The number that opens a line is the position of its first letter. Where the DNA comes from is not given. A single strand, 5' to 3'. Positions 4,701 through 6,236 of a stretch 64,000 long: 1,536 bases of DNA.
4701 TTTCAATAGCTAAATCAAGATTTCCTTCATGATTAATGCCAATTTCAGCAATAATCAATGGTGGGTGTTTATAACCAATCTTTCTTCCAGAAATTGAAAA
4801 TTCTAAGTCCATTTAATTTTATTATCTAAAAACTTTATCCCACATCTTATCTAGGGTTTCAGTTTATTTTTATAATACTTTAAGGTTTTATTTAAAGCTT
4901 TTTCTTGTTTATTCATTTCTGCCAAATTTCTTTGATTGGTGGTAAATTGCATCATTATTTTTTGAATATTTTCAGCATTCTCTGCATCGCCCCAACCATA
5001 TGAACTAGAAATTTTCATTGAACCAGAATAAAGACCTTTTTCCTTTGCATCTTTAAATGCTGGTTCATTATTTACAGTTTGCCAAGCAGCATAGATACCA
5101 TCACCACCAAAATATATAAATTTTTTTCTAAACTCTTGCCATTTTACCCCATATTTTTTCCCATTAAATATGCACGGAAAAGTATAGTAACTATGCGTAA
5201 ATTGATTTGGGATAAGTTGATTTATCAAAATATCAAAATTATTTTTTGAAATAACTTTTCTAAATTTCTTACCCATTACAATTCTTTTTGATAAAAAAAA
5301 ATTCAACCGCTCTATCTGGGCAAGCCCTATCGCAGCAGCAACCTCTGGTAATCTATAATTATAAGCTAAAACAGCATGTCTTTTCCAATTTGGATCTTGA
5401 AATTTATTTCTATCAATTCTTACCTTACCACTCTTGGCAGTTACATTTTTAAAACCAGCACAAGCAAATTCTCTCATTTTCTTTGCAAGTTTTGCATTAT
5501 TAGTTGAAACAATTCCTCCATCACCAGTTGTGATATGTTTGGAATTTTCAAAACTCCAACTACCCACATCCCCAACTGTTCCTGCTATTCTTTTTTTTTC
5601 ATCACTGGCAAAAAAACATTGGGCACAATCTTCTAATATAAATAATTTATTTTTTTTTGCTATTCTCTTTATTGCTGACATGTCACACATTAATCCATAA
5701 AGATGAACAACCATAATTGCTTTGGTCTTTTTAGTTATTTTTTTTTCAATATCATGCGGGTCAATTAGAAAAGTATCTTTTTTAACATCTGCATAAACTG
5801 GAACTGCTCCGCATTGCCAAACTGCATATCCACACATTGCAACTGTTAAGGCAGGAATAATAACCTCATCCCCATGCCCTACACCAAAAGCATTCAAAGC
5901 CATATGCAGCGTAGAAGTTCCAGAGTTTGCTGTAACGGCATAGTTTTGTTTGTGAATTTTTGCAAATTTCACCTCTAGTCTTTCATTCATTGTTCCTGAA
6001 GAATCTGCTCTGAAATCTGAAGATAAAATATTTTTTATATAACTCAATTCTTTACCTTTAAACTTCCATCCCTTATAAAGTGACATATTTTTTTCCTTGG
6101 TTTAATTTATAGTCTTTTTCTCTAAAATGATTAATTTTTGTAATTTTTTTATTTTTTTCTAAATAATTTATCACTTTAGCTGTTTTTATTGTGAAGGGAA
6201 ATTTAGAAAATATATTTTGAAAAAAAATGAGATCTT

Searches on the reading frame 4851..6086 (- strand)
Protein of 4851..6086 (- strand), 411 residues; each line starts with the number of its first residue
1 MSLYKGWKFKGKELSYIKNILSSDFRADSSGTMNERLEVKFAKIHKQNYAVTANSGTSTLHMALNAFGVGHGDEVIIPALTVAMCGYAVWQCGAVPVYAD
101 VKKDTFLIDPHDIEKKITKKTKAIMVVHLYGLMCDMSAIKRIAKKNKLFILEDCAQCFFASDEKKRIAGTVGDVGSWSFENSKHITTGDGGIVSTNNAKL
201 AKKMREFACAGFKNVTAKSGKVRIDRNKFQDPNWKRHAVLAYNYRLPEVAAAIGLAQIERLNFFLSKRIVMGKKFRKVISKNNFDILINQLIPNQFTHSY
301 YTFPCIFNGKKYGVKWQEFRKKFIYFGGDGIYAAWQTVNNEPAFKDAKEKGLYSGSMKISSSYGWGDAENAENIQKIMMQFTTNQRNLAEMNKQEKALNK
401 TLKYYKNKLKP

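Call 3: search_protein_families(library=ncbifam, proteins=[window:4851-6086:-], max_evalue=0.001)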
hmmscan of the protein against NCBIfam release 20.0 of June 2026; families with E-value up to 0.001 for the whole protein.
window:4851-6086:- (411 aa): 20 families
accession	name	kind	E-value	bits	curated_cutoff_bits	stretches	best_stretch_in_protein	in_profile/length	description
TIGR04181.1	NHT_00031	hypoth_equivalog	3.2e-56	190.8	420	1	8-348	7-339/359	LegC family aminotransferase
TIGR03588.1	PseC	equivalog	6.8e-56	189.8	423.5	1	16-298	16-295/380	UDP-4-amino-4,6-dideoxy-N-acetyl-beta-L-altrosamine transaminase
NF008687.0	PRK11706.1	equivalog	1.7e-46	158.7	375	1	9-308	9-297/375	dTDP-4-amino-4,6-dideoxygalactose transaminase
NF008658.2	PRK11658.1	equivalog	4.7e-44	150.6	631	1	12-311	15-301/379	UDP-4-amino-4-deoxy-L-arabinose aminotransferase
TIGR02379.1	ECA_wecE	subfamily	1.1e-40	139.5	434.85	1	9-303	9-293/376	dTDP-4-amino-4,6-dideoxy-D-glucose transaminase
NF011936.0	PRK15407.1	equivalog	3.1e-40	138.2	423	1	29-304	62-351/440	lipopolysaccharide biosynthesis protein RfbH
TIGR04427.1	PLP_DesI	equivalog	3.5e-32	112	650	1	29-216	49-233/390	dTDP-4-dehydro-6-deoxyglucose aminotransferase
NF005817.0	PRK07683.1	equivalog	1.2e-08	34.1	575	1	15-153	60-200/387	aminotransferase A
NF005816.0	PRK07682.1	equivalog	1.7e-08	33.5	620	1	15-155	61-204/390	aminotransferase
NF005305.0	PRK06836.1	equivalog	7.8e-07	28.7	376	1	14-126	69-176/396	pyridoxal phosphate-dependent aminotransferase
NF005744.0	PRK07568.1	subfamily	1.2e-06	27.7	389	1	43-165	85-213/398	pyridoxal phosphate-dependent aminotransferase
NF006230.0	PRK08363.1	equivalog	2.9e-06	26.3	534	1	43-128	90-174/398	alanine aminotransferase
NF004975.0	PRK06348.1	equivalog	4.6e-06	25.9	549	1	53-153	95-201/384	pyridoxal phosphate-dependent aminotransferase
NF041091.1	asp_aminotase_Arch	equivalog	1.1e-05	24.5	550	1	35-153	75-199/376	aspartate aminotransferase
TIGR01977.1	am_tr_V_EF2568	hypoth_equivalog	5.3e-05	22.4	377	1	101-157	118-177/376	cysteine desulfurase family protein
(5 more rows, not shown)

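Call 4: search_protein_families(library=pfam, proteins=[window:4851-6086:-], max_evalue=0.001)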
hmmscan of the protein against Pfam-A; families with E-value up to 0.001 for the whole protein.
window:4851-6086:- (411 aa): 3 families
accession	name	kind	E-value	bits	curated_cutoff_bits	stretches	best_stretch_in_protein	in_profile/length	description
PF01041.23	DegT_DnrJ_EryC1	-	1.4e-76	258.5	19.8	1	12-311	6-286/360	DegT/DnrJ/EryC1/StrS aminotransferase family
PF00155.27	Aminotran_1_2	-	1.5e-05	24.8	19.7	1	40-153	50-185/361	Aminotransferase class I and II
PF01053.26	Cys_Met_Meta_PP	-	0.00023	20.3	27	1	33-151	53-171/381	Cys/Met metabolism PLP-dependent enzyme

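Call 21: search_solved_structures(query=window:4851-6086:-, max_evalue=1e-10)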
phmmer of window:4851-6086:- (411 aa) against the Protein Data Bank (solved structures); distinct sequences matched with E-value up to 1e-10: 55.
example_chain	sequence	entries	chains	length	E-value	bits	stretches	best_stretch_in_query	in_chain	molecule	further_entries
7b0m_AAA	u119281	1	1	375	1.4e-52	182.3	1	13-279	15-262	Sugar aminotransferase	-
3bn1_A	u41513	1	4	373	1.7e-46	162.2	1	10-272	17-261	Perosamine synthetase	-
3dr7_A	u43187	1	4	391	2e-46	162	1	10-272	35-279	Putative perosamine synthetase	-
3dr4_A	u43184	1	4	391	1.3e-45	159.3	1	10-272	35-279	Putative perosamine synthetase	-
2c7t_A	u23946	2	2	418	2.6e-42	148.5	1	32-314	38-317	GLUTAMINE-2-DEOXY-SCYLLO-INOSOSE AMINOTRANSFERASE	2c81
5w71_A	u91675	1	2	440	3e-42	148.2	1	32-314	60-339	L-glutamine:2-deoxy-scyllo-inosose aminotransferase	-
5k8b_A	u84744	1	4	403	3.2e-39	138.3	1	48-268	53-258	8-amino-3,8-dideoxy-alpha-D-manno-octulosonate transaminase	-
7l7x_AAA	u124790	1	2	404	4e-38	134.6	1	29-273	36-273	DegT/DnrJ/EryC1/StrS aminotransferase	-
1mdo_A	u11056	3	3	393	1.6e-37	132.7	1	11-287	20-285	ArnB aminotransferase | UDP-4-amino-4-deoxy-L-arabinose--oxoglutarate aminotransferase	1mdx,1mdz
4oca_A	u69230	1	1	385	1e-36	130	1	11-287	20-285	UDP-4-amino-4-deoxy-L-arabinose--oxoglutarate aminotransferase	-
7b0d_A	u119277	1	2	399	2.5e-36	128.7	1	35-209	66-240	Glutamine--scyllo-inositol transaminase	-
8gyh_B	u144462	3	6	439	1.5e-35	126.1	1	37-208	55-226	DegT/DnrJ/EryC1/StrS family aminotransferase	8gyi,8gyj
3frk_A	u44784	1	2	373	6.6e-35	124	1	31-211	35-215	QdtB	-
7n63_A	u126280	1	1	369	1.9e-34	122.6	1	16-211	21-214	Putative aminotransferase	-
5w70_A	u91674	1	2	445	1.6e-33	119.5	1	34-208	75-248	L-glutamine:2-deoxy-scyllo-inosose aminotransferase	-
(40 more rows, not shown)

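Call 33: find_encoding_contigs(protein=window:4851-6086:-, flank=10000, max_places=6)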
Protein window:4851-6086:- (411 aa): 23 contigs read that carry it; 6 places shown.
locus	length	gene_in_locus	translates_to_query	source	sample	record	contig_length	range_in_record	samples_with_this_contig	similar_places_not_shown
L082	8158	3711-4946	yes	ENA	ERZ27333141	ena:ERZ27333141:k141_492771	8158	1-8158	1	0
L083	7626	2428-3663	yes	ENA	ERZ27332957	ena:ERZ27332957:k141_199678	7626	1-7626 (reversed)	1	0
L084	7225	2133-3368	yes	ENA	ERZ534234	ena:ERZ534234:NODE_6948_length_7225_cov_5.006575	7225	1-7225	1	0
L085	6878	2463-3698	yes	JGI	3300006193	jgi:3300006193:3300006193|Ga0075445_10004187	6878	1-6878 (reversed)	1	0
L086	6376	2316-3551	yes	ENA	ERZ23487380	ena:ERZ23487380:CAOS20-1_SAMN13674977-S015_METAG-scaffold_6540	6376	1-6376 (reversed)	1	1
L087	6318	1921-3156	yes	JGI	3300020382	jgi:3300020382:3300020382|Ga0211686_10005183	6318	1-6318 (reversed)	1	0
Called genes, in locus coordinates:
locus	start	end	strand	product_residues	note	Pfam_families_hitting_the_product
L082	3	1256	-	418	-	?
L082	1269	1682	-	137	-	PF01878:EVE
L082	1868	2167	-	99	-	-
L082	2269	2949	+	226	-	PF00106:adh_short (weak), PF13561:adh_short_C2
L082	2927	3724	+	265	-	PF02348:CTP_transf_3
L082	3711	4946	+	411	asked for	PF00155:Aminotran_1_2 (weak), PF01041:DegT_DnrJ_EryC1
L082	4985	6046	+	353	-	PF03102:NeuB, PF08666:SAF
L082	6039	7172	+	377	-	PF02350:Epimerase_2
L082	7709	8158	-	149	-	?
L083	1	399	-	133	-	?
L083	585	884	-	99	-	-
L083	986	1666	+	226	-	PF00106:adh_short (weak), PF13561:adh_short_C2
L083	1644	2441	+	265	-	PF02348:CTP_transf_3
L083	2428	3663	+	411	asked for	PF00155:Aminotran_1_2 (weak), PF01041:DegT_DnrJ_EryC1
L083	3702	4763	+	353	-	PF03102:NeuB, PF08666:SAF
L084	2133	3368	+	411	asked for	PF00155:Aminotran_1_2 (weak), PF01041:DegT_DnrJ_EryC1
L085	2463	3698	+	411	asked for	PF00155:Aminotran_1_2 (weak), PF01041:DegT_DnrJ_EryC1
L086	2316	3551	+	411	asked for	PF00155:Aminotran_1_2 (weak), PF01041:DegT_DnrJ_EryC1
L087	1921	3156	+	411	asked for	PF00155:Aminotran_1_2 (weak), PF01041:DegT_DnrJ_EryC1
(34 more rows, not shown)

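Call 51: find_related_loci(query=window:4851-6086:-, collection=metagenome_contigs, flank=10000)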
Query window:4851-6086:- (411 aa) in metagenome_contigs; peptide patterns used: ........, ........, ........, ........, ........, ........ (x = any residue, [..] = any of these).
115 stretches matched a pattern; 45 encode a relative of the query (tblastn E <= 1e-3); 45 distinct loci.
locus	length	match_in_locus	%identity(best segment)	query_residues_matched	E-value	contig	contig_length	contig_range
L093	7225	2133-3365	100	1-411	0e+0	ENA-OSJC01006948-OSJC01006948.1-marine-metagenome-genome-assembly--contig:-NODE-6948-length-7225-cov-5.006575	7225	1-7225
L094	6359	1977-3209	100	1-411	0e+0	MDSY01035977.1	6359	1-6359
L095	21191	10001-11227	84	1-409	0e+0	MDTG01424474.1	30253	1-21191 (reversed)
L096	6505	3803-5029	83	1-409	0e+0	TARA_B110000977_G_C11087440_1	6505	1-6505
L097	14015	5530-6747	83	4-409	0e+0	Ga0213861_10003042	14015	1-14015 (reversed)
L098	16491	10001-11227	82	1-409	0e+0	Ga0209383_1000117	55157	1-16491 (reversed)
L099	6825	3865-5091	85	1-409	0e+0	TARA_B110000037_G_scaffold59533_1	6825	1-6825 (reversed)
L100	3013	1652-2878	82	1-409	0e+0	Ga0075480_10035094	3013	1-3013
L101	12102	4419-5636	82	1-406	0e+0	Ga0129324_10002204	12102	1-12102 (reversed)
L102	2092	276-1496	82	5-411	0e+0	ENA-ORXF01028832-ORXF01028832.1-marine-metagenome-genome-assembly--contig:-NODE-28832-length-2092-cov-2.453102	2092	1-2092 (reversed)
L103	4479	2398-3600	65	6-406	0e+0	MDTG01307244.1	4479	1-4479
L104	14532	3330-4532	65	6-406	1e-178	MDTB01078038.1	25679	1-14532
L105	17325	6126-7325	65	6-405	2e-177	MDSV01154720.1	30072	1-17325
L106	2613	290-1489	65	6-405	0e+0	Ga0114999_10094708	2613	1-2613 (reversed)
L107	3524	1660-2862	67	5-406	0e+0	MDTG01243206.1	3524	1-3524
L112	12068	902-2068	62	5-407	5e-172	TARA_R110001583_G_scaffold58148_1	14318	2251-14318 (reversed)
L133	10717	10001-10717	54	7-245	7e-87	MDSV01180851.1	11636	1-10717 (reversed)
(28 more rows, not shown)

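Call 59: search_protein_families(library=ncbifam, proteins=[L095:12292-13431:+, L095:13436-14248:+, L095:14245-15288:+, L095:7457-8410:-, L095:15327-16997:-, L095:17001-18176:-, L094:3337-4467:-, L094:4467-5504:-, L101:5718-6428:+, L101:8887-9933:+], max_evalue=0.000001)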
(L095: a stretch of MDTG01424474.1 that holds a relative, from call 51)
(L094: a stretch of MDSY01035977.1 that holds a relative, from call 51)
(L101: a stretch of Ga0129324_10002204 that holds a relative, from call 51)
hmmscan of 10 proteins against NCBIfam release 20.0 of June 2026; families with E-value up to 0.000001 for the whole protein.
L095:12292-13431:+ (379 aa): 2 families
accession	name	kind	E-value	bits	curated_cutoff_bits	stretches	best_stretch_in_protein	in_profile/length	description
TIGR03568.1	NeuC_NnaA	equivalog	1.4e-113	379.5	235.9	1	2-363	1-365/365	UDP-N-acetylglucosamine 2-epimerase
TIGR00236.1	wecB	equivalog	2.4e-33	115.8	210.15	1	3-365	2-364/366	non-hydrolyzing UDP-N-acetylglucosamine 2-epimerase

L095:13436-14248:+ (270 aa): 7 families
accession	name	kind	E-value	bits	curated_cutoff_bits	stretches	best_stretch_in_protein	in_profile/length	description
TIGR01179.1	galE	equivalog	1.7e-15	56.7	262.3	1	37-267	55-321/332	UDP-glucose 4-epimerase GalE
TIGR01181.1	dTDP_gluc_dehyt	equivalog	2.5e-11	43.2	365.1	1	37-268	58-308/321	dTDP-glucose 4,6-dehydratase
TIGR01214.1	rmlD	equivalog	2.6e-10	39.9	224.05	1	3-245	1-248/285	dTDP-4-dehydrorhamnose reductase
TIGR01746.1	Thioester-redct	subfamily_domain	1.3e-09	37.8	213.35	0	48-235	85-296/371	thioester reductase domain-containing protein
TIGR04180.1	EDH_00030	hypoth_equivalog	1.7e-08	33.9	475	1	37-237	57-271/297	NAD-dependent 4,6-dehydratase LegB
TIGR02197.1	heptose_epim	equivalog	2.4e-08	33.5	274.6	0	4-236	1-276/316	ADP-glyceromanno-heptose 6-epimerase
TIGR01777.1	yfcH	hypoth_equivalog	5.3e-08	32.8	207.35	1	4-197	1-215/292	TIGR01777 family oxidoreductase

L095:14245-15288:+ (347 aa): 17 families
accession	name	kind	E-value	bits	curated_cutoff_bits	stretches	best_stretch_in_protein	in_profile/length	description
TIGR03589.1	PseB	equivalog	3.2e-69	233.4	407.75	1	6-320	2-294/324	UDP-N-acetylglucosamine 4,6-dehydratase (inverting)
TIGR04130.1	FnlA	equivalog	1.7e-50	171.8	730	1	6-332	2-309/337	UDP-N-acetylglucosamine 4,6-dehydratase/5-epimerase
TIGR04180.1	EDH_00030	hypoth_equivalog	6.4e-17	61.6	475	1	11-149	1-127/297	NAD-dependent 4,6-dehydratase LegB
TIGR01181.1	dTDP_gluc_dehyt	equivalog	1.6e-14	53.8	365.1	1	10-148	1-130/321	dTDP-glucose 4,6-dehydratase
TIGR01179.1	galE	equivalog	3.6e-14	52.3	262.3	1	10-190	1-180/332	UDP-glucose 4-epimerase GalE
TIGR01746.1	Thioester-redct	subfamily_domain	7.6e-14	51.7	213.35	1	10-156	1-148/371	thioester reductase domain-containing protein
TIGR02622.1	CDP_4_6_dhtase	equivalog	1.8e-12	47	278.45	1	5-148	1-134/352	CDP-glucose 4,6-dehydratase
TIGR02197.1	heptose_epim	equivalog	2.8e-12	46.4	274.6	1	11-217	1-201/316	ADP-glyceromanno-heptose 6-epimerase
TIGR03466.1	HpnA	hypoth_equivalog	9e-11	41.2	367.65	1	10-175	2-143/327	hopanoid-associated sugar epimerase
TIGR01214.1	rmlD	equivalog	1.5e-10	40.6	224.05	1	10-198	1-160/285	dTDP-4-dehydrorhamnose reductase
NF007956.0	PRK10675.1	subfamily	1.6e-10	40.6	394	1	10-148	2-129/338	UDP-glucose 4-epimerase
NF042423.1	oxyalk_red_Shew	equivalog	4.8e-10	39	580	0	67-146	45-121/331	2-alkyl-3-oxoalkanoate reductase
NF042422.1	oxyalk_red_OleD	equivalog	1.3e-08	34.6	580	0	10-148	2-115/329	2-alkyl-3-oxoalkanoate reductase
NF011728.1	PRK15181.1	equivalog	2.2e-08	33.5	760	1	6-143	13-141/348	Vi polysaccharide biosynthesis UDP-N-acetylglucosaminuronic acid C-4 epimerase TviC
NF043036.1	ErythonDh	equivalog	1.3e-07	31.2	325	1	10-143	2-125/321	D-erythronate dehydrogenase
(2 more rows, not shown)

L095:7457-8410:- (317 aa): 6 families
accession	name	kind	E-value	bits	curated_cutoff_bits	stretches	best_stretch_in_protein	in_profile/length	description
TIGR01472.1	gmd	equivalog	4.4e-38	131.3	415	1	38-264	37-280/342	GDP-mannose 4,6-dehydratase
TIGR01181.1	dTDP_gluc_dehyt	equivalog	2.5e-20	72.8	365.1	1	8-229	3-234/321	dTDP-glucose 4,6-dehydratase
TIGR01179.1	galE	equivalog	9.2e-12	44.4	262.3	1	8-155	3-157/332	UDP-glucose 4-epimerase GalE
TIGR04180.1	EDH_00030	hypoth_equivalog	1.2e-10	41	475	1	40-273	44-272/297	NAD-dependent 4,6-dehydratase LegB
NF007582.0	PRK10217.1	equivalog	7.8e-07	28.5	698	0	45-227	51-241/355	dTDP-glucose 4,6-dehydratase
NF007490.0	PRK10084.1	subfamily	8.2e-07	28.3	649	0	41-228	46-249/361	dTDP-glucose 4,6-dehydratase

L095:15327-16997:- (556 aa): 19 families
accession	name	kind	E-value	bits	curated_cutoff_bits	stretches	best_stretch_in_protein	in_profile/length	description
TIGR03471.1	HpnJ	equivalog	9.7e-38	130.2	577.6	1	83-440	89-434/472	hopanoid biosynthesis associated radical SAM protein HpnJ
TIGR02026.1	BchE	equivalog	4.4e-34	118.2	481.35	1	19-385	21-387/497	magnesium-protoporphyrin IX monomethyl ester anaerobic oxidative cyclase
TIGR04385.1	B12_rSAM_cofa1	equivalog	6.3e-31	108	450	1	14-368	14-372/438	B12 lower ligand biosynthesis radical SAM protein BzaD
TIGR04479.1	bcpD_PhpK_rSAM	subfamily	7.2e-31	107.1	600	1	108-359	165-407/504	PhpK family radical SAM P-methyltransferase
NF050148.1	rSAM_ApyD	equivalog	5e-30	104.5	750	1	114-384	127-392/645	RiPP biosynthesis radical SAM protein ApyD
TIGR04072.2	rSAM_ladder_B12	equivalog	1.3e-27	96.6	360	1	197-411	182-400/443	lipid biosynthesis B12-binding/radical SAM protein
TIGR03975.1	rSAM_ocin_1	subfamily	7.4e-27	94.1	281.85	1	111-416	179-487/606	RiPP maturation radical SAM C-methyltransferase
TIGR04295.1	B12_rSAM_oligo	hypoth_equivalog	2.8e-24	85.6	400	1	13-384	18-383/422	TIGR04295 family B12-binding domain-containing radical SAM protein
TIGR04367.1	HpnR_B12_rSAM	equivalog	3.1e-24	85.4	650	1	20-383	22-371/490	hopanoid C-3 methylase HpnR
TIGR04014.1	B12_SAM_MJ_0865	equivalog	1.2e-22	80.3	360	1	51-386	29-359/434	methyl-coenzyme M reductase glutamine C-methyltransferase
NF038361.1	rSAM_Sden_1168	equivalog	1.4e-21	76.7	575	1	49-311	129-400/560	Sden_1168 family B12-binding radical SAM P-methyltransferase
TIGR04013.1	B12_SAM_MJ_1487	hypoth_equivalog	1.5e-19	70.1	251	1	59-227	42-186/382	TIGR04013 family B12-binding domain/radical SAM domain-containing protein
NF033070.1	rSAM_AprD4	equivalog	2.9e-17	62.7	500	1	108-397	120-402/456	AprD4 family radical SAM diol-dehydratase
TIGR04190.1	B12_SAM_Ta0216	equivalog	3.2e-14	52.4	500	1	19-402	36-443/554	TIGR04190 family B12-binding domain/radical SAM domain protein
NF040542.1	rSAM_RCCLKC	equivalog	9e-14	51.4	450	1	109-373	95-359/423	arsinothricin biosynthesis radical SAM protein ArsL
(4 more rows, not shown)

L095:17001-18176:- (391 aa): 0 families

L094:3337-4467:- (376 aa): 2 families
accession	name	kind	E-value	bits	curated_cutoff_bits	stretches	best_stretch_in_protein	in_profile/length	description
TIGR03568.1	NeuC_NnaA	equivalog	1.4e-119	399.3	235.9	1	2-355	1-365/365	UDP-N-acetylglucosamine 2-epimerase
TIGR00236.1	wecB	equivalog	7.1e-24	84.6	210.15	1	3-357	2-364/366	non-hydrolyzing UDP-N-acetylglucosamine 2-epimerase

L094:4467-5504:- (345 aa): 2 families
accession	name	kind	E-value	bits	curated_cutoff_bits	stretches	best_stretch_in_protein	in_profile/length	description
TIGR03569.1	NeuB_NnaB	equivalog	1.6e-102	342.9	399.65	1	19-339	2-328/329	N-acetylneuraminate synthase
TIGR03586.1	PseI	equivalog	1.2e-69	235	340.25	1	18-336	2-323/327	pseudaminic acid synthase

L101:5718-6428:+ (236 aa): 18 families
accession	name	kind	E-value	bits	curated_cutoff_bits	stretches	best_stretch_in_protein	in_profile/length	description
TIGR02623.1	G1P_cyt_trans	equivalog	1.8e-79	266.8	300.25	2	70-236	89-255/255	glucose-1-phosphate cytidylyltransferase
TIGR03992.1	Arch_glmU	subfamily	6.7e-28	97.7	292.1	1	1-210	1-211/393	bifunctional sugar-1-phosphate nucleotidylyltransferase/acetyltransferase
NF049965.1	GlMnHpPGnyltfHddC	equivalog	8.8e-24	84.4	300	1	1-192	1-187/221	D-glycero-D-manno-heptose 1-phosphate guanosyltransferase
NF052502.1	man1P_GTase_Rv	exception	4.9e-21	75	440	1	2-218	2-222/352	mannose-1-phosphate guanylyltransferase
NF041173.1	Sug_nt_acttase_Thmprot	equivalog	3.1e-16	59.3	600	1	1-223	1-224/405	bifunctional sugar-1-phosphate nucleotidylyltransferase/acetyltransferase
NF041313.1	UDPGP_AglF_Halo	equivalog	1e-13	51.3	400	1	1-125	1-122/234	UTP--glucose-1-phosphate uridylyltransferase AglF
NF045761.1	NAMPUrTaseMurU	equivalog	3.9e-13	49.8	250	1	1-216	1-217/226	N-acetylmuramate alpha-1-phosphate uridylyltransferase MurU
NF041135.1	IPPtranDIPPsyn_Thcocales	equivalog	2.1e-12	46.8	580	1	1-216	1-207/419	bifunctional L-myo-inositol-1-phosphate cytidylyltransferase/CDP-L-myo-inositol myo-inositolphosphotransferase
TIGR01208.1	rmlA_long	equivalog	5e-12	45.4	320.25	1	4-210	3-218/353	glucose-1-phosphate thymidylyltransferase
TIGR01173.1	glmU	equivalog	7.9e-11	41.4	366.85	1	1-173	1-173/452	bifunctional UDP-N-acetylglucosamine diphosphorylase/glucosamine-1-phosphate N-acetyltransferase GlmU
NF010939.0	PRK14359.1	equivalog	2.7e-08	32.9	592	1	2-159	4-152/430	bifunctional UDP-N-acetylglucosamine diphosphorylase/glucosamine-1-phosphate N-acetyltransferase GlmU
NF003670.0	PRK05293.1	equivalog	5.7e-08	32.1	470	0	4-217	8-249/382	glucose-1-phosphate adenylyltransferase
NF045495.1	AdoCbiPCobY_Meth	equivalog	2.2e-07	30.6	250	1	1-107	1-102/195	adenosylcobinamide-phosphate guanylyltransferase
NF010933.0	PRK14353.1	equivalog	4e-07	29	505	1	3-159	8-161/453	bifunctional UDP-N-acetylglucosamine diphosphorylase/glucosamine-1-phosphate N-acetyltransferase GlmU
TIGR01099.1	galU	equivalog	4.9e-07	29.6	326.8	0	2-96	3-92/261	UTP--glucose-1-phosphate uridylyltransferase GalU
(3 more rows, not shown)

L101:8887-9933:+ (348 aa): 11 families
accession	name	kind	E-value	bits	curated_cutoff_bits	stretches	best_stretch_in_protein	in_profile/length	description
TIGR02197.1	heptose_epim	equivalog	2.7e-21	76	274.6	1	3-305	1-308/316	ADP-glyceromanno-heptose 6-epimerase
TIGR01179.1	galE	equivalog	1.4e-19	70.1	262.3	1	2-303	1-318/332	UDP-glucose 4-epimerase GalE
TIGR04180.1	EDH_00030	hypoth_equivalog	5e-12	45.5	475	1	3-272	1-269/297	NAD-dependent 4,6-dehydratase LegB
NF011728.1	PRK15181.1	equivalog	5.9e-11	42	760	1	3-259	18-282/348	Vi polysaccharide biosynthesis UDP-N-acetylglucosaminuronic acid C-4 epimerase TviC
TIGR01181.1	dTDP_gluc_dehyt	equivalog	6.6e-11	41.8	365.1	1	2-315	1-316/321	dTDP-glucose 4,6-dehydratase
NF007956.0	PRK10675.1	subfamily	6.1e-10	38.7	394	1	1-169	1-177/338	UDP-glucose 4-epimerase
TIGR02622.1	CDP_4_6_dhtase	equivalog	1.1e-09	37.9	278.45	1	2-314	6-338/352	CDP-glucose 4,6-dehydratase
NF043036.1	ErythonDh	equivalog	2.5e-09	36.8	325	1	1-148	1-154/321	D-erythronate dehydrogenase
TIGR01777.1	yfcH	hypoth_equivalog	5.3e-09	36.1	207.35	1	3-226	1-213/292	TIGR01777 family oxidoreductase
TIGR03466.1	HpnA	hypoth_equivalog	3.2e-08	32.9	367.65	1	1-165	1-163/327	hopanoid-associated sugar epimerase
TIGR01746.1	Thioester-redct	subfamily_domain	2.3e-07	30.4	213.35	1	65-196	87-221/371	thioester reductase domain-containing protein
